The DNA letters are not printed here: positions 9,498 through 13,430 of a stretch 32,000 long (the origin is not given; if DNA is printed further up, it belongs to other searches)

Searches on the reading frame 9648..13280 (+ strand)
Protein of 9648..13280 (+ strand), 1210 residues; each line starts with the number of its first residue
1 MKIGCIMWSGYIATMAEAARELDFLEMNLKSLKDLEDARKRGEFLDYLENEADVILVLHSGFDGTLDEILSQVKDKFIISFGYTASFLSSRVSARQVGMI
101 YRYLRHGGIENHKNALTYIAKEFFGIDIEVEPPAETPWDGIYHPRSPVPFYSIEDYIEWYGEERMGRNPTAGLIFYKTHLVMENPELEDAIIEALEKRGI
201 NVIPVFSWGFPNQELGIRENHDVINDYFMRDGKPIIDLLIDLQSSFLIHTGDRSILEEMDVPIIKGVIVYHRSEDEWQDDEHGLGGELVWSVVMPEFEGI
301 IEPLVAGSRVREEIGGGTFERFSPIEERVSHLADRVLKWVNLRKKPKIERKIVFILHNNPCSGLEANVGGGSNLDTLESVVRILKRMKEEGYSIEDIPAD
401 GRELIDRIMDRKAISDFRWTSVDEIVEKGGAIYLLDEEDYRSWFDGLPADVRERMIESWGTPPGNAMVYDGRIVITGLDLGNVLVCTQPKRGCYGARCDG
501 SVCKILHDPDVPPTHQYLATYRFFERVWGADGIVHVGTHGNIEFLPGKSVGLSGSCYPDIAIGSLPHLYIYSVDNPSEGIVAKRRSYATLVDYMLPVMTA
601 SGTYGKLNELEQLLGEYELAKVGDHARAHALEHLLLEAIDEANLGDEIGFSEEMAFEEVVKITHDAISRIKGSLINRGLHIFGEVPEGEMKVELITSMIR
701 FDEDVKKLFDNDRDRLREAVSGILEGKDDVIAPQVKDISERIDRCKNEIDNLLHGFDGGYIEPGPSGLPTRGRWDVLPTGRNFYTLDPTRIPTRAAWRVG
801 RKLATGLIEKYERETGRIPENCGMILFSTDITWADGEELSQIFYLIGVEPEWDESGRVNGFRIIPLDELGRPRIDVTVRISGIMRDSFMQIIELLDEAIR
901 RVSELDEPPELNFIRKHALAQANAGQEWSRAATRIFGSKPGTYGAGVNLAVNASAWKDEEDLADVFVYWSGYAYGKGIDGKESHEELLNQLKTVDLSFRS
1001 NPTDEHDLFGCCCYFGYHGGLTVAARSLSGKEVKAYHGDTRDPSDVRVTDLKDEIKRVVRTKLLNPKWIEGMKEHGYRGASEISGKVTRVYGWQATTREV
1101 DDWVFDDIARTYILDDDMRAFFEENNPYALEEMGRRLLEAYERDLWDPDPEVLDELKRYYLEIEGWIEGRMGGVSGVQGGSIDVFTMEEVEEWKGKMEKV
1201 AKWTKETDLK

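Call 12: search_protein_families(library=pfam, proteins=[window:9648-13280:+], max_evalue=0.001)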
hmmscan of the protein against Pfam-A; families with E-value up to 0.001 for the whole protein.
window:9648-13280:+ (1210 aa): 1 family
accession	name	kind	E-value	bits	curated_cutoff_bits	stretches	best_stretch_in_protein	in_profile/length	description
PF02514.21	CobN-Mg_chel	-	0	1279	24.5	1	101-1152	1-1089/1090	CobN/Magnesium Chelatase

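Call 71: search_protein_families(library=ncbifam, proteins=[window:9648-13280:+], max_evalue=0.01)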
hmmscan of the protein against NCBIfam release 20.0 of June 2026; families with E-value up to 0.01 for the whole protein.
window:9648-13280:+ (1210 aa): 9 families
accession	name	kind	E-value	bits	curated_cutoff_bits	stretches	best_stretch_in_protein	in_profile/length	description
NF004646.0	PRK05989.2-4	equivalog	0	1624.8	1468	2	1-704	1-716/1277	cobaltochelatase subunit CobN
NF004643.0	PRK05989.2-1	equivalog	0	1284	1926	1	1-1184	1-1176/1184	cobaltochelatase subunit CobN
TIGR02025.1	BchH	equivalog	1.7e-263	877.3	829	2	738-1169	838-1270/1271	magnesium chelatase subunit H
TIGR02257.1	cobalto_cobN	equivalog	2.4e-256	853.8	822.05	2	736-1163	801-1224/1226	cobaltochelatase subunit CobN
NF009140.0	PRK12493.1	equivalog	2.8e-234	780.8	1300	2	745-1169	885-1308/1313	magnesium chelatase subunit H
NF008973.0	PRK12321.1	equivalog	2e-198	661.7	1235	1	90-1149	128-1090/1105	cobaltochelatase subunit CobN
NF009942.0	PRK13405.1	equivalog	1.5e-196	655.5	1166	1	128-1169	210-1240/1245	magnesium chelatase subunit H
NF004644.0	PRK05989.2-2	equivalog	1.2e-180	603.1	1248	1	70-1164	94-1189/1289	cobaltochelatase subunit CobN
NF004645.0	PRK05989.2-3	equivalog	1.6e-178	595.8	1619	1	110-1162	348-1432/1597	cobaltochelatase subunit CobN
